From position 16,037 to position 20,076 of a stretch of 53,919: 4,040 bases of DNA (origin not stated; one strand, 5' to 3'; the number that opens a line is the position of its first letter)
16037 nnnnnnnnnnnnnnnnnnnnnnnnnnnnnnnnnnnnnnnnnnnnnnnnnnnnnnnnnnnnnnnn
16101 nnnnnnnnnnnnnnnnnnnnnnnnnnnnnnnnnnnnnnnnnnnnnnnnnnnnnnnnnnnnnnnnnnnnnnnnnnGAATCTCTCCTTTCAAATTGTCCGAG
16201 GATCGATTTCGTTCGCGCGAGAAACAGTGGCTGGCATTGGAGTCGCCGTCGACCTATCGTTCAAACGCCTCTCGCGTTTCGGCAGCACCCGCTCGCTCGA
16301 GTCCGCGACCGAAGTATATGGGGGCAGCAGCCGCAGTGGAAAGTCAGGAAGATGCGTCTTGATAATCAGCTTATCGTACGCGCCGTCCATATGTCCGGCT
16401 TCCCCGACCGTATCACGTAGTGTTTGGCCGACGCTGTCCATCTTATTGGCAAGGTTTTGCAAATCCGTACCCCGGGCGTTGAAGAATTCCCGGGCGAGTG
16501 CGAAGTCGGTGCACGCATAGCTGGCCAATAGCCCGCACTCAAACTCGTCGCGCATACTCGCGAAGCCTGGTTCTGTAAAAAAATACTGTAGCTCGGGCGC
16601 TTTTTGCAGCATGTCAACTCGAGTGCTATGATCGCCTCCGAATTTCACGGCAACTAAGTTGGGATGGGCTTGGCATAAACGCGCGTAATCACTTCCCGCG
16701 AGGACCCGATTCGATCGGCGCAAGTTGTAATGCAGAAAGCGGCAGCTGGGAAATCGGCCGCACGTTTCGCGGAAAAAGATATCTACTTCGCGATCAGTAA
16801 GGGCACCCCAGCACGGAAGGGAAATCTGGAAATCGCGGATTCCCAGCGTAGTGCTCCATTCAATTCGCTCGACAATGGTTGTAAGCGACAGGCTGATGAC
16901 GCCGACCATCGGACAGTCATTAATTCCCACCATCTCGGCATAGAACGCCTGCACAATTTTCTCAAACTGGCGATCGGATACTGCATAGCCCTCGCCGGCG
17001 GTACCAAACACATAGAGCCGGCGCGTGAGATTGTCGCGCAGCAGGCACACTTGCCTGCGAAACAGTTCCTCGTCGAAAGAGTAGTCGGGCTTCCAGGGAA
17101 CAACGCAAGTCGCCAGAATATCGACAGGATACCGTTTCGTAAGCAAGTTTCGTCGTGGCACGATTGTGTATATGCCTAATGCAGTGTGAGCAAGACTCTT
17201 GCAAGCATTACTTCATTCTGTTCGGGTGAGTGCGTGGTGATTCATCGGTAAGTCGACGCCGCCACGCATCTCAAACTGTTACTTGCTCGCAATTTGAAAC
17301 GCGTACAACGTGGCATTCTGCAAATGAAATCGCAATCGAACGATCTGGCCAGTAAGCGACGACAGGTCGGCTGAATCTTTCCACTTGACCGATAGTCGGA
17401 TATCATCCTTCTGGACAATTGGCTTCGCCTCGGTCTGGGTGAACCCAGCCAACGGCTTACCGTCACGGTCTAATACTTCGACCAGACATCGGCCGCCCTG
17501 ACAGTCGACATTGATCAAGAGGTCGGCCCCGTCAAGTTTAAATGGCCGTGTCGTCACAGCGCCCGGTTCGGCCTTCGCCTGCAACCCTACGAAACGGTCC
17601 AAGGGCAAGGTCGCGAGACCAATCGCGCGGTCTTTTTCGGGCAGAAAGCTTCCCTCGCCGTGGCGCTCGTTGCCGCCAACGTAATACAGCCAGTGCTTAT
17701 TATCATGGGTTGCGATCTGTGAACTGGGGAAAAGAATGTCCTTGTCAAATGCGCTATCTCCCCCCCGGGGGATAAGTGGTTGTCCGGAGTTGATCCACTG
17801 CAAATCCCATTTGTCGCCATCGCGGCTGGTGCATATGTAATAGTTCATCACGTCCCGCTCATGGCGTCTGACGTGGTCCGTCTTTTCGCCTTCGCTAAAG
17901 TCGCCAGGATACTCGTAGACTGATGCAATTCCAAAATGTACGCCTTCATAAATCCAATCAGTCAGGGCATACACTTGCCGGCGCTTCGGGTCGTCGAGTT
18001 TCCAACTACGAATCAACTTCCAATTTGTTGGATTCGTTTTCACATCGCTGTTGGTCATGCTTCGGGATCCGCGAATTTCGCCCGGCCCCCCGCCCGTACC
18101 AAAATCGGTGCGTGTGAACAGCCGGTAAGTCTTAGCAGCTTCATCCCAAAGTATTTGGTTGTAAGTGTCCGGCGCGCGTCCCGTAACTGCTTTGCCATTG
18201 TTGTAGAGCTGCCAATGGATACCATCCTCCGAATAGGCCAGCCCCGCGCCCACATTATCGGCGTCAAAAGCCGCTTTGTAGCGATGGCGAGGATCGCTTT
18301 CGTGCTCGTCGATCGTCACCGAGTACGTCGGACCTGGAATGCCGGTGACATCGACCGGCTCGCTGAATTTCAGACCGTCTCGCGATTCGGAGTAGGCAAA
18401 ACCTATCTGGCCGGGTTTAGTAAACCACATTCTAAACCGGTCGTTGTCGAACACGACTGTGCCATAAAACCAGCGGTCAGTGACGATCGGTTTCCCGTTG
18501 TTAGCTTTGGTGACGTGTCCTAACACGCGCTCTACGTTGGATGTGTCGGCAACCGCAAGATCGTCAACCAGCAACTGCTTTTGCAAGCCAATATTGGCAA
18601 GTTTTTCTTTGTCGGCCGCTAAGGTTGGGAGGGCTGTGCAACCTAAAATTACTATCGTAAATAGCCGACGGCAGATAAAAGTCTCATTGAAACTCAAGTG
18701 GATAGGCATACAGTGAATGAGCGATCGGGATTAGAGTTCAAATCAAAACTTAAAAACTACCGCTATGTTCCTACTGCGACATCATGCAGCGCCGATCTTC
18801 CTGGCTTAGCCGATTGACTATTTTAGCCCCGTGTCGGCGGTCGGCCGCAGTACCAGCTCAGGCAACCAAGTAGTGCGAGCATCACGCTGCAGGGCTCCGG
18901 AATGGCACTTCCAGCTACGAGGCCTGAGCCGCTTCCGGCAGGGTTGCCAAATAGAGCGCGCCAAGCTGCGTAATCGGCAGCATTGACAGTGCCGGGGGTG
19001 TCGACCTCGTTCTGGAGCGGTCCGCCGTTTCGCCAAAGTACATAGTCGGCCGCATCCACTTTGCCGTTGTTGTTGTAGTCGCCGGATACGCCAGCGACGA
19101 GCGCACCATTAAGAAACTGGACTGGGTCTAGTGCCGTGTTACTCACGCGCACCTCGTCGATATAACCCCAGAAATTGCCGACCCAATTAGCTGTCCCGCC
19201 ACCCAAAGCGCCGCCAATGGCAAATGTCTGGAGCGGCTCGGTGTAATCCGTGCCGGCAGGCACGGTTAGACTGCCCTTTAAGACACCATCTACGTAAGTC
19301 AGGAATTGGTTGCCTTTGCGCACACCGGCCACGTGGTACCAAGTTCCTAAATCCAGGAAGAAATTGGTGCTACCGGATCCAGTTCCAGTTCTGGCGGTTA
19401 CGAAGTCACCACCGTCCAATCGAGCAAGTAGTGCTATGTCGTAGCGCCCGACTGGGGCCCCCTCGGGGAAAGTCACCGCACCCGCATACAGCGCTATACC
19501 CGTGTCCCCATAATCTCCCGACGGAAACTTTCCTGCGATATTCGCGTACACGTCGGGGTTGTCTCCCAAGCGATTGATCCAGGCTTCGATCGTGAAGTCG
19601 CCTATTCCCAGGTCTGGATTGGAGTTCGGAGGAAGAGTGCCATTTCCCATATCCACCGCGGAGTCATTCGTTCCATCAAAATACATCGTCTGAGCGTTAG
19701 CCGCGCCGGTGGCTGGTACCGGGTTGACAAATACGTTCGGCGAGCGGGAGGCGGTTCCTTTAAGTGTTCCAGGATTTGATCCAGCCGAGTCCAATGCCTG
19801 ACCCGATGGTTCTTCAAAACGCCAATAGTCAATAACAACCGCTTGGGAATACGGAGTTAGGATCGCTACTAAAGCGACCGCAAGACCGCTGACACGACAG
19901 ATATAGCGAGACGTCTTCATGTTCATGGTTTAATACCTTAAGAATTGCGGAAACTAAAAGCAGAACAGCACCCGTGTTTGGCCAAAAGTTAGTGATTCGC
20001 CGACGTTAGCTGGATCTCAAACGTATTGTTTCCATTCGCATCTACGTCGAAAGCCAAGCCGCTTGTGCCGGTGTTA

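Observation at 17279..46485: Five paralogues of one unassigned exported beta-propeller/beta-sandwich family in 30 kb, three heading catabolic blocks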

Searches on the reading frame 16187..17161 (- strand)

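Call 15: search_protein_families(library=pfam, proteins=[window:16187-17161:-], max_evalue=0.001)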
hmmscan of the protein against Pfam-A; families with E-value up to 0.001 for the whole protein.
window:16187-17161:- (324 aa): 1 family
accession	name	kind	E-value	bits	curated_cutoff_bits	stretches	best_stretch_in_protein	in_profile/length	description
PF00701.28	DHDPS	-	6e-06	25.6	22.1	1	15-184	5-173/289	Dihydrodipicolinate synthetase family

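Call 83: search_protein_families(library=ncbifam, proteins=[window:16187-17161:-], max_evalue=0.00001)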
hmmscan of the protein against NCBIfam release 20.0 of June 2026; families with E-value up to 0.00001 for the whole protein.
window:16187-17161:- (324 aa): 1 family
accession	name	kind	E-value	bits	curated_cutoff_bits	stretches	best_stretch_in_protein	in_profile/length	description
TIGR03249.1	KdgD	equivalog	2.5e-07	30.1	373.95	1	9-184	6-177/299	5-dehydro-4-deoxyglucarate dehydratase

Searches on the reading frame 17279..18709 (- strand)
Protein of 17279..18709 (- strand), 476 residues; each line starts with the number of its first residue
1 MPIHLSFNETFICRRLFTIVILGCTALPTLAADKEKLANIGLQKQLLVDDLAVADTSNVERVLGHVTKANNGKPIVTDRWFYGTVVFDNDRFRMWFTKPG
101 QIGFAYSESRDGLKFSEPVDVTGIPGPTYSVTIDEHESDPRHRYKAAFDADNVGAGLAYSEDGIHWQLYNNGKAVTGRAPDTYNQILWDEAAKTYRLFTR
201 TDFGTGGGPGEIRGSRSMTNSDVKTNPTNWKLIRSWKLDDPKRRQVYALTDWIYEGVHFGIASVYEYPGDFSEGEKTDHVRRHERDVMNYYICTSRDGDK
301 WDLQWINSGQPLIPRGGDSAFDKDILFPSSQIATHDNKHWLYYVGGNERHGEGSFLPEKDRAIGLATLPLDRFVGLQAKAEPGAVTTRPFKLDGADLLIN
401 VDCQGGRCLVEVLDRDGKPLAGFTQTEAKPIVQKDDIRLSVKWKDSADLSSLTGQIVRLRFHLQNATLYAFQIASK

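Call 8: search_protein_families(library=pfam, proteins=[window:17279-18709:-], max_evalue=1)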
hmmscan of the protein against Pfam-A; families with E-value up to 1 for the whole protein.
window:17279-18709:- (476 aa): 0 families

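Call 9: search_protein_families(library=ncbifam, proteins=[window:17279-18709:-], max_evalue=1)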
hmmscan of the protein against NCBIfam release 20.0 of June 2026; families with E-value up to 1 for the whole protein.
window:17279-18709:- (476 aa): 0 families

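Call 12: search_solved_structures(query=A1, max_evalue=10, show_alignments=2)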
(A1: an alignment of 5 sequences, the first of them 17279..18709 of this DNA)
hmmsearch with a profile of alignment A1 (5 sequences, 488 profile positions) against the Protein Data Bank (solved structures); distinct sequences matched with E-value up to 10: 19.
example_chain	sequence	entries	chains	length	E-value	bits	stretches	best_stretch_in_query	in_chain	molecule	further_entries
9fj8_A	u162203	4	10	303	3.1e-07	32.9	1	69-132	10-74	1,2-beta-oligomannan phosphorylase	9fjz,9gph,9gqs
4u6d_A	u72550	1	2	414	5.6e-07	32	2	297-358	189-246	Conserved hypothetical periplasmic protein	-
4u6b_A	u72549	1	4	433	8.4e-07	31.5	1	249-366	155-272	Conserved hypothetical lipoprotein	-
6n1a_A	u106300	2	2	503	0.00025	23.3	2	306-346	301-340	Carbohydrate-binding protein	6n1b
7fip_A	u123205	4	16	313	0.00068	21.9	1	75-132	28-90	Beta-1,2-mannobiose phosphorylase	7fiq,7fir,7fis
4onz_A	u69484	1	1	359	0.014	17.5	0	79-132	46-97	putative glycoside hydrolase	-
5a7v_B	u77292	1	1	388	0.039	16.1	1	84-133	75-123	PUTATIVE GLYCOSIDASE PH117-RELATED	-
5a7v_A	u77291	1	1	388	0.039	16.1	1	84-133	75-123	PUTATIVE GLYCOSIDASE PH117-RELATED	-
3r4y_A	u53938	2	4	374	0.048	15.8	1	292-357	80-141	Glycosyl hydrolase family 32, N terminal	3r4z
3qc2_A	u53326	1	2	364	0.12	14.5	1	57-133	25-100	glycosyl hydrolase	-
3p2n_A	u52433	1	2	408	0.13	14.4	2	292-358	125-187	3,6-anhydro-alpha-L-galactosidase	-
5ta7_A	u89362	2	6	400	0.15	14.1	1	90-138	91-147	Glycoside Hydrolase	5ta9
4ak5_A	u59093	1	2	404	0.64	12.1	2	88-142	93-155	ANHYDRO-ALPHA-L-GALACTOSIDASE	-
4ak7_A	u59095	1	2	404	0.67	12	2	88-142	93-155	ANHYDRO-ALPHA-L-GALACTOSIDASE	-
3taw_A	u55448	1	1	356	0.74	11.9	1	83-133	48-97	Hypothetical glycoside hydrolase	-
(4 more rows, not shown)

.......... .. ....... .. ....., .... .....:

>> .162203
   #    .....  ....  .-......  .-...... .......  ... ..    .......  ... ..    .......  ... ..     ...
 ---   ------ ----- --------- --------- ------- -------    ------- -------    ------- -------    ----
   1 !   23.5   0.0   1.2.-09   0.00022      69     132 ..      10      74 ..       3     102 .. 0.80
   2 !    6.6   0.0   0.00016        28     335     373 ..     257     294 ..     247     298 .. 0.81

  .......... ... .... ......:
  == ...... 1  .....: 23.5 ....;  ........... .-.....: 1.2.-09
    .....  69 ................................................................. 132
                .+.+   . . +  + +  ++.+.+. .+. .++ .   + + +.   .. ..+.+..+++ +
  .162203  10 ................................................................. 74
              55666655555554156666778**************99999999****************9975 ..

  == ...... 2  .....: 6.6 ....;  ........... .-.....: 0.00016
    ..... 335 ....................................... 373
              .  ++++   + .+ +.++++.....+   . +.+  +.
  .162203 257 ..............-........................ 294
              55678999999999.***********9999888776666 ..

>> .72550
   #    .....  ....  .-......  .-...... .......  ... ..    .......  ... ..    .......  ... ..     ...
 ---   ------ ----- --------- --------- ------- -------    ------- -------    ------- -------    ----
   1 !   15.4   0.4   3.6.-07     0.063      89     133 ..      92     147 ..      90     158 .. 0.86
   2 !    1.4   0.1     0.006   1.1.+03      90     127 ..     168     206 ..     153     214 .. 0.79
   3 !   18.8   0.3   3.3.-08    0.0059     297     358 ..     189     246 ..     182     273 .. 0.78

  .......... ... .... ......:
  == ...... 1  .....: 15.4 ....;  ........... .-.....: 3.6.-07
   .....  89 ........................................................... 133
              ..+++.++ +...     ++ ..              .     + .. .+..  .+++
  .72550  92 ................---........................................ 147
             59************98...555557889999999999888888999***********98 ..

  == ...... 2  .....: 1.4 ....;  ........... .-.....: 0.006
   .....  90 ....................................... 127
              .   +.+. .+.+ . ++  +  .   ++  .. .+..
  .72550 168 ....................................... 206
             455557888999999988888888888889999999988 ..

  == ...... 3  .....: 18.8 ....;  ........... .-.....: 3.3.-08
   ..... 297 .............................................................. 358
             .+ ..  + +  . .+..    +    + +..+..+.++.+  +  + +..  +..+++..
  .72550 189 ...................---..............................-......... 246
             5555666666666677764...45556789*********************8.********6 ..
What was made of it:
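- On GH130: In the HMMER alignment the GH130 'YRATD' segment falls on non-conserved residues of the family (call 12).
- Closest known: GH130. Different: The GH130 acid position aligns to non-conserved residues (call 12).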

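Call 42: find_homologous_proteins(query=window:17279-18709:-, max_evalue=0.00001)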
Query window:17279-18709:- (476 aa): 480 proteins with E <= 0.00001 among 8000 candidates; the best 120 are listed.
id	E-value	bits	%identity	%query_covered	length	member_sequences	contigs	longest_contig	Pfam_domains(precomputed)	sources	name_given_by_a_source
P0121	0.0e+0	1122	100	100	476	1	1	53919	-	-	-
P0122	1.7e-265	900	78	100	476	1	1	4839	-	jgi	jgi:hypothetical protein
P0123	9.0e-256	867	82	91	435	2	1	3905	-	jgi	jgi:hypothetical protein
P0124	4.7e-238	809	73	97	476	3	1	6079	-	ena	-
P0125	3.7e-234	796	73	96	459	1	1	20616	-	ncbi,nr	ncbi:MAG: hypothetical protein JWM32_1067 [Verrucomicrobia bacterium]|nr:hypothetical protein [Verru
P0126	1.0e-177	610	58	96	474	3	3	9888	-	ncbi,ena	-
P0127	1.3e-172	593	56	97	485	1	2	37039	-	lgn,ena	-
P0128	1.4e-170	586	56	94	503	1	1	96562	-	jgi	jgi:hypothetical protein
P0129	4.5e-170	585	58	94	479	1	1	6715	-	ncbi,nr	ncbi:MAG: hypothetical protein KY476_19065 [Planctomycetes bacterium]|nr:hypothetical protein [Planc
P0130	1.7e-169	583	57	95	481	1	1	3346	-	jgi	jgi:hypothetical protein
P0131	5.7e-169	581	54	100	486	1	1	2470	-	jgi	jgi:hypothetical protein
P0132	2.6e-168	579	57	92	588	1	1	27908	-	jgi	jgi:hypothetical protein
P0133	5.6e-168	578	57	93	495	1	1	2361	-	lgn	-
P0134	6.7e-168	578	53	97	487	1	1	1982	-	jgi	jgi:hypothetical protein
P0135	1.4e-167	577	57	92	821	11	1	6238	PF02638.22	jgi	jgi:hypothetical protein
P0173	2.0e-158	546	54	92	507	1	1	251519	-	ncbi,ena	-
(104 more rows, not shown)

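Call 50: find_encoding_contigs(protein=P0125, flank=10000, max_places=2)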
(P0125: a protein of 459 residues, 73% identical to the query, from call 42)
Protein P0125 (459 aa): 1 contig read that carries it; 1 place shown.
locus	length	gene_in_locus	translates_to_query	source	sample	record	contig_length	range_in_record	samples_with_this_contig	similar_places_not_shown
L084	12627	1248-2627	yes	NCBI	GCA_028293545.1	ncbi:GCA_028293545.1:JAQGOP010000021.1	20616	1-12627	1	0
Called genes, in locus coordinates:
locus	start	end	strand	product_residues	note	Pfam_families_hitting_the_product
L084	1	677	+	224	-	PF00117:GATase, PF07685:GATase_3 (weak)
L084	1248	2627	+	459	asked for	-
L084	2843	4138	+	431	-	PF00285:Citrate_synt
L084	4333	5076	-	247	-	-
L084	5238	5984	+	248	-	PF03740:PdxJ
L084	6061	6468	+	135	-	PF01648:ACPS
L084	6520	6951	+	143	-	-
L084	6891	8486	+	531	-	PF03853:YjeF_N, PF01256:Carb_kinase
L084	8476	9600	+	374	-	PF02481:DNA_processg_A, PF17782:WHD_DprA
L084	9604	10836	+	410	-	PF00930:DPPIV_N (faint), PF19283:APEH_N (faint), PF26550:Tricorn_2nd, PF26549:Tricorn_N, PF02897:Peptidase_S9_N (weak), PF07676:PD40, PF26549:Tricorn_N (weak)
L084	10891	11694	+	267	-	PF00326:Peptidase_S9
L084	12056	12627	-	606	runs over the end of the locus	PF01565:FAD_binding_4, PF08031:BBE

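Call 54: search_protein_representatives(alignment_id=A1)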
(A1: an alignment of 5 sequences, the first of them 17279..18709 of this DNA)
Query: 5 sequences, 488 profile positions. Proteins with E-value up to 0.001 (for the whole library): 17918; up to 1e-10: 9473; up to 1e-30: 3028. The best 150 are listed.
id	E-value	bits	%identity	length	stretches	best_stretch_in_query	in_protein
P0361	5.3e-148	510.4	-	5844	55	82-359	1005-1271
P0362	6.4e-136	470.5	-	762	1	26-486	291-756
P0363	3.2e-130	451.8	-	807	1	30-485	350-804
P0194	3.2e-130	451.8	-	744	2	243-486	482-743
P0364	4.5e-126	438.1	-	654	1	21-485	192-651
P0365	2.0e-125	435.9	-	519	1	20-486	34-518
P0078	3.2e-123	428.7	-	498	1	7-485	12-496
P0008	7.0e-123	427.5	-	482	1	10-486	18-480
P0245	7.6e-122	424.1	-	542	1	6-487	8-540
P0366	9.1e-122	423.9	-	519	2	139-486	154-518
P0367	2.3e-121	422.5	-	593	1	38-486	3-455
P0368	1.0e-120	420.4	-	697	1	24-486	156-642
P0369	1.1e-120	420.3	-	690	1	18-486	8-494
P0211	2.1e-119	416.1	-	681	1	35-486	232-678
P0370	1.6e-118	413.1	-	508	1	30-486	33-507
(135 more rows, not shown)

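Call 82: find_encoding_contigs(protein=P0173, flank=10000, max_places=2)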
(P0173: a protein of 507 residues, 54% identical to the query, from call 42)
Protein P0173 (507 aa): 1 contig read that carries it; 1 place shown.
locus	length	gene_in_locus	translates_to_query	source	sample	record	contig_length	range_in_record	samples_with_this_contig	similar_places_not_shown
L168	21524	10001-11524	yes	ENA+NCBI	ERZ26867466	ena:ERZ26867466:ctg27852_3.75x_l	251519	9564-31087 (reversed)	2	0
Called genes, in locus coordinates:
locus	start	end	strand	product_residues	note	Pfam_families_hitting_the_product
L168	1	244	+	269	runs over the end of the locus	-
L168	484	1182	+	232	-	PF08281:Sigma70_r4_2 (weak), PF04545:Sigma70_r4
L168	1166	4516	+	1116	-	PF00069:Pkinase, PF07714:PK_Tyr_Ser-Thr, PF24807:WD40_CDC20-Fz, PF25168:Beta-prop_WDR36-Utp21_2nd, PF25173:Beta-prop_WDR3_1st, PF25175:Beta-prop_WDR5, PF23381:Beta-prop_IFT122_1st, PF24017:Beta-prop_SCAP, +41 more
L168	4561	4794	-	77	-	-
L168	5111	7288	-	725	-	PF00378:ECH_1, PF16113:ECH_2, PF02737:3HCDH_N, PF00725:3HCDH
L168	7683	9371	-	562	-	PF00501:AMP-binding, PF13193:AMP-binding_C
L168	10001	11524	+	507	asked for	-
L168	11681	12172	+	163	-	PF04255:DUF433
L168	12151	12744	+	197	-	-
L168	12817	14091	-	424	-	PF13187:Fer4_9 (faint), PF00037:Fer4 (faint), PF12797:Fer4_2 (faint), PF12838:Fer4_7, PF13183:Fer4_8, PF13484:Fer4_16, PF13534:Fer4_17, PF02754:CCG, +2 more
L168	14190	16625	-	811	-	PF01565:FAD_binding_4, PF02913:FAD-oxidase_C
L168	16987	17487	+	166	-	-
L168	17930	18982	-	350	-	PF22847:Glyco_hydro_43_rel, PF04616:Glyco_hydro_43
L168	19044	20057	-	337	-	PF08100:Dimerisation, PF00891:Methyltransf_2, PF05175:MTS (weak), PF13489:Methyltransf_23 (weak), PF13847:Methyltransf_31, PF08241:Methyltransf_11 (weak), PF08242:Methyltransf_12, PF13649:Methyltransf_25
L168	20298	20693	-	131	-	-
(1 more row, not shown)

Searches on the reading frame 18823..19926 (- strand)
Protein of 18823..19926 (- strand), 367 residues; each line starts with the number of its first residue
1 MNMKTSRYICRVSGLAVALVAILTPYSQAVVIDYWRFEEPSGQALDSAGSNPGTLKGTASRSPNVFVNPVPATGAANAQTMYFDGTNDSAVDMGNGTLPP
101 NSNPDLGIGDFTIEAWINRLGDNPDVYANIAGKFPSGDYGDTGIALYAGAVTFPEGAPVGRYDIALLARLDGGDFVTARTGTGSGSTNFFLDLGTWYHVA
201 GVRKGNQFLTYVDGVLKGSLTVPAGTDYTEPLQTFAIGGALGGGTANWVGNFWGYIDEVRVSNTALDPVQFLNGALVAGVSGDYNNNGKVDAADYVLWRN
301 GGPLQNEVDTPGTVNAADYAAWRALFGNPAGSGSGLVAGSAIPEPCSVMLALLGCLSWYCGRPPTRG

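Call 15: search_protein_families(library=pfam, proteins=[window:18823-19926:-], max_evalue=0.001)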
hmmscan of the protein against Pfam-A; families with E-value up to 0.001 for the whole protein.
window:18823-19926:- (367 aa): 1 family
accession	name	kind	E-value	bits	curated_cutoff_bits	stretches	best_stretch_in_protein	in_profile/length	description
PF13385.13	Laminin_G_3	-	1.1e-14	55.3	27.6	1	104-268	12-147/151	Concanavalin A-like lectin/glucanases superfamily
